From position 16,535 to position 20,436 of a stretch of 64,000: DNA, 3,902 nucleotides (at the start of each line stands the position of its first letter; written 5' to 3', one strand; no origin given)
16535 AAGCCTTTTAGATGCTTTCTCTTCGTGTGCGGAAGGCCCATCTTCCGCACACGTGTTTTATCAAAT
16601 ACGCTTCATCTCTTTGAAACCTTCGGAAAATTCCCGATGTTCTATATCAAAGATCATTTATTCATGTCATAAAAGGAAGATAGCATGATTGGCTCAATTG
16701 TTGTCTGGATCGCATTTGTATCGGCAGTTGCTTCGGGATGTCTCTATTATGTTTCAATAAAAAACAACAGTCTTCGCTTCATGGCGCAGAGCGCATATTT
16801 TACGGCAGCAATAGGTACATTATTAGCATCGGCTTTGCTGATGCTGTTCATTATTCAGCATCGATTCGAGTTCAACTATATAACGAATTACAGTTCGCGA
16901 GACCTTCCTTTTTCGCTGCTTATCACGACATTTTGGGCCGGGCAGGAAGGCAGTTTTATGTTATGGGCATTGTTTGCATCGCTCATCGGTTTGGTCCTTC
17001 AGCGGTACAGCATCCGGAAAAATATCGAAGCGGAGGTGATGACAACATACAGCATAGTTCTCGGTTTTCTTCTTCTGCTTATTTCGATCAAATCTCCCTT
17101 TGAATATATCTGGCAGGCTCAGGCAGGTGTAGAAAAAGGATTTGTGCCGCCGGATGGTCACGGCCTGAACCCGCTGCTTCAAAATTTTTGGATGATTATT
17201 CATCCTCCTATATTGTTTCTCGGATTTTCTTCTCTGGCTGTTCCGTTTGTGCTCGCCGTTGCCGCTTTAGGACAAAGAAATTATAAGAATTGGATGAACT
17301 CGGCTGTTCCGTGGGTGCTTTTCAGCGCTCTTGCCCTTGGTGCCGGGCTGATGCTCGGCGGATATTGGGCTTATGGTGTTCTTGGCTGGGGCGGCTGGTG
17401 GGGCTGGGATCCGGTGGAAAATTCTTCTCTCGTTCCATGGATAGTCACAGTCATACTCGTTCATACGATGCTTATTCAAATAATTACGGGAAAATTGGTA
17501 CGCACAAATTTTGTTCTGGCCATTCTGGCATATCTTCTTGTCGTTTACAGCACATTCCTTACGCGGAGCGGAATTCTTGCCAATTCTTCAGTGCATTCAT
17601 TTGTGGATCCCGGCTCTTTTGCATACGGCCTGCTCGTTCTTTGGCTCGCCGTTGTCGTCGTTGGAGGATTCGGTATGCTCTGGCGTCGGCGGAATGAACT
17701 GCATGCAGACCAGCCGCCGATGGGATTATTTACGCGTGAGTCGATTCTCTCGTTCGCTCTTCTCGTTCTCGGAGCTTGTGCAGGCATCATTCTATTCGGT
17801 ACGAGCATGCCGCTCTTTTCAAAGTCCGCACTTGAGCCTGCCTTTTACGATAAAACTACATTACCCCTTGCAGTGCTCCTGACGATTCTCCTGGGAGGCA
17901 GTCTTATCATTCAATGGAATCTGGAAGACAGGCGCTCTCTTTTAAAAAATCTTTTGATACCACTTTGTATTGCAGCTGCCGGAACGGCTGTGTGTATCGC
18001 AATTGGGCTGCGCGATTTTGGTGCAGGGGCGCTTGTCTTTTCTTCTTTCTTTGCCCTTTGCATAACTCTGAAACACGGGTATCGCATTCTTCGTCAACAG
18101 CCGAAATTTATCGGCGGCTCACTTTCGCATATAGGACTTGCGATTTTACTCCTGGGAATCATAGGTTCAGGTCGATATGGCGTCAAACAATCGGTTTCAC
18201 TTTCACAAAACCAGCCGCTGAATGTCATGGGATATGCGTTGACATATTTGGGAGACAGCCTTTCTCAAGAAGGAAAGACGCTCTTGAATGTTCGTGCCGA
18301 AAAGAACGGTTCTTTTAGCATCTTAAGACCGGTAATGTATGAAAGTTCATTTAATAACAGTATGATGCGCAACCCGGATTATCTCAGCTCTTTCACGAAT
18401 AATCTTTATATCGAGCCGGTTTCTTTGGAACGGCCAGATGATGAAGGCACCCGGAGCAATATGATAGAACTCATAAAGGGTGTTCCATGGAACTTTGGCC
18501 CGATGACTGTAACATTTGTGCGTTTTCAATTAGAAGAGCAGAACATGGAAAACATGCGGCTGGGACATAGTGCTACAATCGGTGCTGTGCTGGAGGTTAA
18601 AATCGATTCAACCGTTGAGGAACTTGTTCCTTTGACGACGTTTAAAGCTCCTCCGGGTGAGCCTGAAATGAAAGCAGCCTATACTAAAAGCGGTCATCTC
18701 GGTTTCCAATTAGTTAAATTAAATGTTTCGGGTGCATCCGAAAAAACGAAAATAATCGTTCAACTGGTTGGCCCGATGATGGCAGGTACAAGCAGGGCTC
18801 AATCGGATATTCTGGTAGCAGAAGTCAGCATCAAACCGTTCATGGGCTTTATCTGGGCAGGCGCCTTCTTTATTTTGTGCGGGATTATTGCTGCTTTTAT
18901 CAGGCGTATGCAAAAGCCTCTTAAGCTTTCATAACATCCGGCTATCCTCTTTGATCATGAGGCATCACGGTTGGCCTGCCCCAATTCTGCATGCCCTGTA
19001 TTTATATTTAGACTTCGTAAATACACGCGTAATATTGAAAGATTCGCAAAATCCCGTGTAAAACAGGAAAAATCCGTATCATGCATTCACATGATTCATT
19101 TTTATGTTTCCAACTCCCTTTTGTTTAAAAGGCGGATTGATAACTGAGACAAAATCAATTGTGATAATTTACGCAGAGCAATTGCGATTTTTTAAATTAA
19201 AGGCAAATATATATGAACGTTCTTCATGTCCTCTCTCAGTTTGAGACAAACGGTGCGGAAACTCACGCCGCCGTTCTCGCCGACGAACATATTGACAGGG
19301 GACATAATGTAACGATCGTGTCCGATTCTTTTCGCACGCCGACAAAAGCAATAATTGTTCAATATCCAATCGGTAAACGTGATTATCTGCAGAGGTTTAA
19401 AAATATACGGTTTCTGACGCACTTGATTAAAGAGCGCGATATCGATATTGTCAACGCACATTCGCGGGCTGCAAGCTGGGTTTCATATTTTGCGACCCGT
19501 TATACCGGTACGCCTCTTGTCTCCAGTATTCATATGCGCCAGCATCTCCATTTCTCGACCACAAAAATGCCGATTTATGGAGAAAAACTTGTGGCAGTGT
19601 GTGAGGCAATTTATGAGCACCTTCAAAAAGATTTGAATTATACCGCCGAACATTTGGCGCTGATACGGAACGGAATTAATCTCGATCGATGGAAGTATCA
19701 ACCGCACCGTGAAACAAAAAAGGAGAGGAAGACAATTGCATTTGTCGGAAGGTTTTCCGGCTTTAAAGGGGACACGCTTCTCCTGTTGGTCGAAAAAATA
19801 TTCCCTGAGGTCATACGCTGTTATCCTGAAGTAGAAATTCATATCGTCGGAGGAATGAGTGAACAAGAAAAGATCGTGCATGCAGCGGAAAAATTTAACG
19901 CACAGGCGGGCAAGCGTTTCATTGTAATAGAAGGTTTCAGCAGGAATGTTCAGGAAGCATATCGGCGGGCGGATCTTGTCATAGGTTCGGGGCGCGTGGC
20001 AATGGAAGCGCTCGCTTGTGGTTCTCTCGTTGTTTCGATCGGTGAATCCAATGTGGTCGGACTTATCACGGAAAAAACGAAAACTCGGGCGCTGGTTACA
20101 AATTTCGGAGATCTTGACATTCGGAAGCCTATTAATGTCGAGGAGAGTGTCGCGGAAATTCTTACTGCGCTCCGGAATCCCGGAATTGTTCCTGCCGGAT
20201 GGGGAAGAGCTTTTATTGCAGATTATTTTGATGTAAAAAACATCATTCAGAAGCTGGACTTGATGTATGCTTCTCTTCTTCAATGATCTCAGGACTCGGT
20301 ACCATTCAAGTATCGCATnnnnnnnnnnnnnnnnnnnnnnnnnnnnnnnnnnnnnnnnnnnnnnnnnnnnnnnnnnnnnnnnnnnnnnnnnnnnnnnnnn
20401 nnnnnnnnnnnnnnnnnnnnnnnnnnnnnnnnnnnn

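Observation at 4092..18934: Single locus that appears to encode a complete electron-export pathway with at least 62 c-type heme sites plus a dedicated heme lyase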

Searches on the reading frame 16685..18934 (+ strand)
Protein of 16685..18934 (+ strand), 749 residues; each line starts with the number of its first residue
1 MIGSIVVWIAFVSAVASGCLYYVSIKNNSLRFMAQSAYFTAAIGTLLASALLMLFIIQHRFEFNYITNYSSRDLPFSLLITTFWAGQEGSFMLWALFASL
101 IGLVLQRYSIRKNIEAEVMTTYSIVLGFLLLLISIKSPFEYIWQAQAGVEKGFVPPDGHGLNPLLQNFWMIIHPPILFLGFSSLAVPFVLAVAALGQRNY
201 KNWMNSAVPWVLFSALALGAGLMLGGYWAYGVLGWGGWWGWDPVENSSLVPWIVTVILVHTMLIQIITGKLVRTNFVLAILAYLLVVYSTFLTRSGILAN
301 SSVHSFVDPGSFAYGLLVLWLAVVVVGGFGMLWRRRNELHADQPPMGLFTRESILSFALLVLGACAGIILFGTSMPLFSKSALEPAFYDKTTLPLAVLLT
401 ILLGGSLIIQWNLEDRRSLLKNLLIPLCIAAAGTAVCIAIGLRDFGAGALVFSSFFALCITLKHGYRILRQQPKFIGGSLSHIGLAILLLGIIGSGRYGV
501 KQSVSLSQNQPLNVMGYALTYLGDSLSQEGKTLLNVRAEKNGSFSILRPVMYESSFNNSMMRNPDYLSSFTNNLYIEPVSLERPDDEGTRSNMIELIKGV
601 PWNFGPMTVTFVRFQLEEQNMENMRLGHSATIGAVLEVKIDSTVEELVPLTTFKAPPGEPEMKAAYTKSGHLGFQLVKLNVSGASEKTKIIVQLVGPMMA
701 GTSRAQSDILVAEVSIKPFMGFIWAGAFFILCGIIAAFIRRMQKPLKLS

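Call 6: search_protein_families(library=pfam, proteins=[window:16685-18934:+], max_evalue=0.001)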
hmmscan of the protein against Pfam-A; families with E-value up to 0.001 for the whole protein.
window:16685-18934:+ (749 aa): 2 families
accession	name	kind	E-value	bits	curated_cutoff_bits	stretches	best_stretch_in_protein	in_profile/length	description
PF01578.25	Cytochrom_C_asm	-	1.3e-27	97.3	29.9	1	84-295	1-206/212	Cytochrome C assembly protein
PF16327.10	CcmF_C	-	1.7e-18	67.4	28.7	1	320-523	2-224/323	Cytochrome c-type biogenesis protein CcmF C-terminal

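Call 26: search_protein_families(library=ncbifam, proteins=[window:16685-18934:+], max_evalue=0.01)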
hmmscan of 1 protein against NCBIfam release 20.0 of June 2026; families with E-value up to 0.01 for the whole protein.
window:16685-18934:+ (749 aa): 4 families
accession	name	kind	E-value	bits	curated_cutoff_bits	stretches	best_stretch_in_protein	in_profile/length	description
TIGR03145.1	cyt_nit_nrfE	subfamily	4.4e-70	237.1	927.3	1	2-524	5-535/631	heme lyase NrfEFG subunit NrfE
TIGR00353.1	nrfE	subfamily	1e-67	229.4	569.05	1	50-523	4-476/578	heme lyase CcmF/NrfE family subunit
NF007691.0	PRK10369.1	subfamily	5e-54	184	394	1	6-523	11-469/573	heme lyase NrfEFG subunit NrfE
TIGR03144.1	cytochr_II_ccsB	equivalog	1.2e-08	35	187.6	1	214-287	167-235/252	c-type cytochrome biogenesis protein CcsB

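Call 27: search_solved_structures(query=window:16685-18934:+, max_evalue=0.001, show_alignments=1)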
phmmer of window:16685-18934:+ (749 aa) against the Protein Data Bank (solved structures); distinct sequences matched with E-value up to 0.001: 3.
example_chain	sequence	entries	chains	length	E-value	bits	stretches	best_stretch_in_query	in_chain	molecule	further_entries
6zmq_A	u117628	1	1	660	6.9e-58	199.9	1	21-587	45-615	Cytochrome C-type biogenesis protein ccmF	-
25vk_A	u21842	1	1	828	0.0002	23.1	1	154-337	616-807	Cytochrome c biogenesis protein (CcsA)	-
7s9y_A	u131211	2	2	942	0.00056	21.7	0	153-326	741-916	Cytochrome c biogenesis protein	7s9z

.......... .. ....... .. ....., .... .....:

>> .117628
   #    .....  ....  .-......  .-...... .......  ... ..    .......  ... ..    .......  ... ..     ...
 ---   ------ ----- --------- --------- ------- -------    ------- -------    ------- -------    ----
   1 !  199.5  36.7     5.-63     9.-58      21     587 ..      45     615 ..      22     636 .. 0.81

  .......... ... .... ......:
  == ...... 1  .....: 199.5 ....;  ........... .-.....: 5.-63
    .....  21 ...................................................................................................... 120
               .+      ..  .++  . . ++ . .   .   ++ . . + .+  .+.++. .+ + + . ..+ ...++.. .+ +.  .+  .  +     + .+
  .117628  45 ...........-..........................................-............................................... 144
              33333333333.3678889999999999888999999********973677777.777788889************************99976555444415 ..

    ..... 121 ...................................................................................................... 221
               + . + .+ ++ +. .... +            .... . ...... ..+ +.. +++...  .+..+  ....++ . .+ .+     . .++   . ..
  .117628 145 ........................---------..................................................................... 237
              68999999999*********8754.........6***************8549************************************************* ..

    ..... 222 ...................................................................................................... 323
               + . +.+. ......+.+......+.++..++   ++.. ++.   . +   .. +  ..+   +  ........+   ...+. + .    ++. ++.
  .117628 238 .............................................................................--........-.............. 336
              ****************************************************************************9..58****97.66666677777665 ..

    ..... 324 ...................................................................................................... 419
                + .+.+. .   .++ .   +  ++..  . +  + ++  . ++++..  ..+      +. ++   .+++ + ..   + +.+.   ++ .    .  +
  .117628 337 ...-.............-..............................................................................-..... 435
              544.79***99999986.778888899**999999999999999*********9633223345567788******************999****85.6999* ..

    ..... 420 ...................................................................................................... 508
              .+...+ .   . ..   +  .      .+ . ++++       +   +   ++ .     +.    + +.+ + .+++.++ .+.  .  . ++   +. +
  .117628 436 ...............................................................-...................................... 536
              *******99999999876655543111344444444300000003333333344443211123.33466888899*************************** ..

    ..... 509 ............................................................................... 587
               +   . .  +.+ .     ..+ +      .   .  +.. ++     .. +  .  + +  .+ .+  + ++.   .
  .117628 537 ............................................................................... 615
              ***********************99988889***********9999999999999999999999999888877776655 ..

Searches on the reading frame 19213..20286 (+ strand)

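Call 6: search_protein_families(library=pfam, proteins=[window:19213-20286:+], max_evalue=0.001)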
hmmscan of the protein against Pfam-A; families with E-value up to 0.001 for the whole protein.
window:19213-20286:+ (357 aa): 5 families
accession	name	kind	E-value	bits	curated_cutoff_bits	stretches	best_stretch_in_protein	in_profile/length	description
PF13439.12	Glyco_transf_4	-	5.3e-21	75.8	28.5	1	13-159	2-170/170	Glycosyltransferase Family 4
PF00534.26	Glycos_transf_1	-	1.4e-10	41.4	26.4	1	159-296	2-141/172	Glycosyl transferases group 1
PF13692.12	Glyco_trans_1_4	-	1.8e-10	41.7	27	1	172-295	1-124/142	Glycosyl transferases group 1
PF13579.12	Glyco_trans_4_4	-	8.4e-07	29.9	29.7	1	13-153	1-157/158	Glycosyl transferase 4-like domain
PF13477.12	Glyco_trans_4_2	-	0.00039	21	23.4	1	13-116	7-116/139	Glycosyl transferase 4-like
